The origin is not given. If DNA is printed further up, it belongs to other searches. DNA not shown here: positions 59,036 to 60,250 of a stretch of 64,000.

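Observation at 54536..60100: Prepilin peptidase encoded 4 kb from the pilus locus, divergent from a cluster of an HExxH mini-protein and four large secreted or lipoprotein-like surface proteins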

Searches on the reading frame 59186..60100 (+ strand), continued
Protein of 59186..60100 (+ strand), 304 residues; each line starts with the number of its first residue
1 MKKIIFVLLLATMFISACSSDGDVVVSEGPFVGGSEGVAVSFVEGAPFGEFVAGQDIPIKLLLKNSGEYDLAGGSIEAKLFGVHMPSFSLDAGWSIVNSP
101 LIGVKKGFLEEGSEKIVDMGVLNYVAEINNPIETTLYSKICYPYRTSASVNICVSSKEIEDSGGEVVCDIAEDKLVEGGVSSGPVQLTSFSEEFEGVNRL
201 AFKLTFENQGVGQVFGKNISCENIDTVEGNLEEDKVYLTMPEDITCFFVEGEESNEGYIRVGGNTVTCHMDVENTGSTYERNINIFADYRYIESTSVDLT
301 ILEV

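Call 63: fold_search(model_id=the predicted structure, library=viral)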
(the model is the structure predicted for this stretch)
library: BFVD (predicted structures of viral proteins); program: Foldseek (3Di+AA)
matches with E <= 10: 1304; with E <= 0.001: 13
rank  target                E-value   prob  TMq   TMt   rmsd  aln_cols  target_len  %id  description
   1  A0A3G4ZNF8            2.4e-06  0.99  0.21  0.07  22.3       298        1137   10  DUF7932 domain-containing protein [Terrestrivirus sp.]
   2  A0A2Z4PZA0            4.9e-06  0.97  0.21  0.07  19.4       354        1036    9  (no name in the UniProt tables at hand)
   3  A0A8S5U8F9            7.1e-05  0.25  0.11  0.09  29.7       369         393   11  Clumping factor [Siphoviridae sp. ct9j27]
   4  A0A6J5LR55            8.5e-05  0.93  0.22  0.15  33.2       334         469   13  Concanavalin A-like lectin/glucanases superfamily [uncultured Caudovirales phage]
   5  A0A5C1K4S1            1.4e-04  0.75  0.20  0.09  24.2       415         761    6  (no name in the UniProt tables at hand)
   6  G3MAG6                2.0e-04  0.16  0.12  0.04  37.7       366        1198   11  Gp425 [Bacillus phage G]
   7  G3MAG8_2              2.4e-04  0.28  0.15  0.06  34.0       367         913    9  Gp427 [Bacillus phage G]
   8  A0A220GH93            3.1e-04  0.77  0.20  0.14  26.8       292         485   12  Putative minor structural protein [Streptococcus phage D4276]
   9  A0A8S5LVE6            5.8e-04  0.41  0.18  0.11  37.2       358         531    8  Uncharacterized protein [Siphoviridae sp. ctMsr1]
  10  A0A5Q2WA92            6.5e-04  0.63  0.17  0.05  21.1       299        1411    9  (no name in the UniProt tables at hand)
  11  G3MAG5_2              8.3e-04  0.16  0.14  0.07  36.5       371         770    9  Gp424 [Bacillus phage G]
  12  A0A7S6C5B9            9.8e-04  0.47  0.18  0.12  18.8       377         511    8  Uncharacterized protein [Pelagibacter phage Eyrgjafa EXVC018P]
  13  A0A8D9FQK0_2          9.8e-04  0.38  0.17  0.07  18.3       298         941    9  PE-PGRS family protein PE_PGRS18 [uncultured marine phage]
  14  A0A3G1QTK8            1.0e-03  0.13  0.12  0.06  28.9       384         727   12  Putative cellulase or glycoside hydrolase [Erwinia phage phiEaP8]
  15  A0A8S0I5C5            1.4e-03  0.41  0.20  0.13  34.5       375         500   10  (no name in the UniProt tables at hand)
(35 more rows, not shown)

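Call 89: find_related_loci(query=A1, collection=viral_contigs, flank=5000)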
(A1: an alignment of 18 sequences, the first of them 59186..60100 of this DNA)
Query A1 (304 aa) in viral_contigs; peptide patterns used: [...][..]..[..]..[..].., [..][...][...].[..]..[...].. (x = any residue, [..] = any of these).
73 stretches matched a pattern, but none encodes a relative of the query by tblastn (E <= 1e-3).
